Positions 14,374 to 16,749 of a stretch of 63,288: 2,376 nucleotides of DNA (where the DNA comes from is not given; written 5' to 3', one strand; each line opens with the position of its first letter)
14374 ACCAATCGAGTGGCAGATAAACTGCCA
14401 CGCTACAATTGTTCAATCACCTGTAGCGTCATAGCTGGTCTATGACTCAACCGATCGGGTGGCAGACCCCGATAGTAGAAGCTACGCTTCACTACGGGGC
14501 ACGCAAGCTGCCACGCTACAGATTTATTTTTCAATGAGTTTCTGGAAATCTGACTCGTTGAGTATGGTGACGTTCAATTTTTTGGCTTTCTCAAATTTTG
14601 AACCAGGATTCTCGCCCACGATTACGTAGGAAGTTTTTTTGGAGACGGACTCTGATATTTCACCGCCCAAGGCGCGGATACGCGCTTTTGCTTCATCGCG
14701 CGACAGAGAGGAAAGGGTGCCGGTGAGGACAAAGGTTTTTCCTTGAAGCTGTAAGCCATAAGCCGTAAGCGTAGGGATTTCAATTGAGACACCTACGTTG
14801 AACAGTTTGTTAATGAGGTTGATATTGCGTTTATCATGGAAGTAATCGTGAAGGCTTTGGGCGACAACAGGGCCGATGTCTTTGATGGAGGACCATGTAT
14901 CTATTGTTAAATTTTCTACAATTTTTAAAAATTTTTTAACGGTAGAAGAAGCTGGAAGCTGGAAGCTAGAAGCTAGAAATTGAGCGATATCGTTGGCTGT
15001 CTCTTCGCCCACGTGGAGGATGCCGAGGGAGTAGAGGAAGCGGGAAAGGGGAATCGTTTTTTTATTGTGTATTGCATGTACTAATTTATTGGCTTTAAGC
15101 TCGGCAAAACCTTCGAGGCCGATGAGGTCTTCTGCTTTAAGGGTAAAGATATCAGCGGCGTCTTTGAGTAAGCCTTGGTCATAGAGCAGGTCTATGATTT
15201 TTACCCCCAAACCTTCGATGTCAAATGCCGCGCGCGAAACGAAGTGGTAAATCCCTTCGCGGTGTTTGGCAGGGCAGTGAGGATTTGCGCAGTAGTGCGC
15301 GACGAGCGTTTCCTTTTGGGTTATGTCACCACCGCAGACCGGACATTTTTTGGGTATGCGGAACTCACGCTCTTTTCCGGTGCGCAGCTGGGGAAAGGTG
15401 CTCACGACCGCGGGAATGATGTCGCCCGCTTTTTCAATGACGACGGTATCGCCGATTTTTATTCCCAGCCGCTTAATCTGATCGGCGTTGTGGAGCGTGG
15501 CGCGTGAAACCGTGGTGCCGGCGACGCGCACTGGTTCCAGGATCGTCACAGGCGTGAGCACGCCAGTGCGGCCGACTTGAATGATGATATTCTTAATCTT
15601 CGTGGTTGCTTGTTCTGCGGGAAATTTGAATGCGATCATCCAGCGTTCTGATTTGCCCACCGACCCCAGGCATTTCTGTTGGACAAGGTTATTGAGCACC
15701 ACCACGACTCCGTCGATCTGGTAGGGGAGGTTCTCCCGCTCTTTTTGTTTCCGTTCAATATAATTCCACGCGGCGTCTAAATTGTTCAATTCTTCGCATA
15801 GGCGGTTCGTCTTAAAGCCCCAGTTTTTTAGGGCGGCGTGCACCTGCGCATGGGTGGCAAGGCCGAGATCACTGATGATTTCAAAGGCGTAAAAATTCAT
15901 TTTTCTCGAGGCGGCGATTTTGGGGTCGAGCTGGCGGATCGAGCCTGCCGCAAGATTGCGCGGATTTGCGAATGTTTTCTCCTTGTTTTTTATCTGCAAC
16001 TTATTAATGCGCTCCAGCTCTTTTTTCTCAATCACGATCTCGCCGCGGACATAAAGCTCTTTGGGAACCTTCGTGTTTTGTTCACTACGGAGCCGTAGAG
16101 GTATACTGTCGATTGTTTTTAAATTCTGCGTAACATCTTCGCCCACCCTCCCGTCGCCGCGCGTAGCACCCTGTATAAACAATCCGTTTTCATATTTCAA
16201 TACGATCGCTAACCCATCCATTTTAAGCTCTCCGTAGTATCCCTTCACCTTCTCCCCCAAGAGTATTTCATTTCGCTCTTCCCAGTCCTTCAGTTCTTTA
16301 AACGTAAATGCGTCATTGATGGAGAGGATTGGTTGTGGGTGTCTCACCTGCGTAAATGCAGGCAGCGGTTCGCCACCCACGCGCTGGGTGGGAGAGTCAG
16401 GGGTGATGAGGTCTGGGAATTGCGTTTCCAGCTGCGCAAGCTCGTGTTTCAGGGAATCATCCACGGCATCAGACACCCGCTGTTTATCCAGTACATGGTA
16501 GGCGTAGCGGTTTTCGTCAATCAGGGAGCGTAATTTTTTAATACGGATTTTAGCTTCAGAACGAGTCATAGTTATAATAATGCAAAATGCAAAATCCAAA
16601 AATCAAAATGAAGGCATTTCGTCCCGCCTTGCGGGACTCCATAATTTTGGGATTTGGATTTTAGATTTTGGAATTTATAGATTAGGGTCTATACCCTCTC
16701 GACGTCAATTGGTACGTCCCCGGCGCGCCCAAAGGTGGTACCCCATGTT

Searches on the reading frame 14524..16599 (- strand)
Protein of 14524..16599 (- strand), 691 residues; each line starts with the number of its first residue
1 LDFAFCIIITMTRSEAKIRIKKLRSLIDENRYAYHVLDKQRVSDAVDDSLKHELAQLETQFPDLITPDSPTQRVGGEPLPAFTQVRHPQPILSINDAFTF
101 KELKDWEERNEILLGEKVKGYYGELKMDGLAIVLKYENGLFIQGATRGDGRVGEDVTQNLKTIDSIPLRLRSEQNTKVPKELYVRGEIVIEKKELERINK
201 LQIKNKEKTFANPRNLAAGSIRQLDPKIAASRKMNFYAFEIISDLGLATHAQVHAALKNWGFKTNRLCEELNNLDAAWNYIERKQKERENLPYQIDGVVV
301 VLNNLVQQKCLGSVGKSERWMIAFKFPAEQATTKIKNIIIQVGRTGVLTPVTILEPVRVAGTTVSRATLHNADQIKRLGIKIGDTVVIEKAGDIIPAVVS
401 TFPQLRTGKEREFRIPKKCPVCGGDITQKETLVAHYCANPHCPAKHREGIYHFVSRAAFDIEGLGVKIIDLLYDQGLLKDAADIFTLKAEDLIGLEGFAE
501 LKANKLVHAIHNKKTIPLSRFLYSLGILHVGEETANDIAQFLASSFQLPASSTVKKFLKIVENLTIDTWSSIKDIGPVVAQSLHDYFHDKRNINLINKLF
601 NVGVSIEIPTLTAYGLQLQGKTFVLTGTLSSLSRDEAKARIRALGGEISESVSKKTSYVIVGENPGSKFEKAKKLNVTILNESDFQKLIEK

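Call 48: search_protein_families(library=pfam, proteins=[window:14524-16599:-], max_evalue=0.001)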
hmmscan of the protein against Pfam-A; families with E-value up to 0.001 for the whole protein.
window:14524-16599:- (691 aa): 7 families
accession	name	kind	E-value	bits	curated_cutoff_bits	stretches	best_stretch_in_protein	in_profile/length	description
PF01653.23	DNA_ligase_aden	-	2.7e-82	276.5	27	1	81-329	3-253/253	NAD-dependent DNA ligase adenylation domain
PF03120.22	DNA_ligase_OB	-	1.2e-32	112.1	32.9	1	332-409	1-78/79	NAD-dependent DNA ligase OB-fold domain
PF00533.33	BRCT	-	8.9e-19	67.9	21.3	1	617-689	5-78/78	BRCA1 C Terminus (BRCT) domain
PF12826.13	HHH_2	-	9.5e-12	45.3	27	1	520-596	1-64/64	Helix-hairpin-helix motif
PF12738.14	PTCB-BRCT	-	2.2e-08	34.4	22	1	631-681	10-60/63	twin BRCT domain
PF03119.21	DNA_ligase_ZBD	-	1.2e-07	31.9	25.8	1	418-444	1-27/27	NAD-dependent DNA ligase C4 zinc finger domain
PF22745.1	Nlig-Ia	-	0.00046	21.2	27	0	19-66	5-52/92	DNA ligase-like, N-terminal NAD+-binding domain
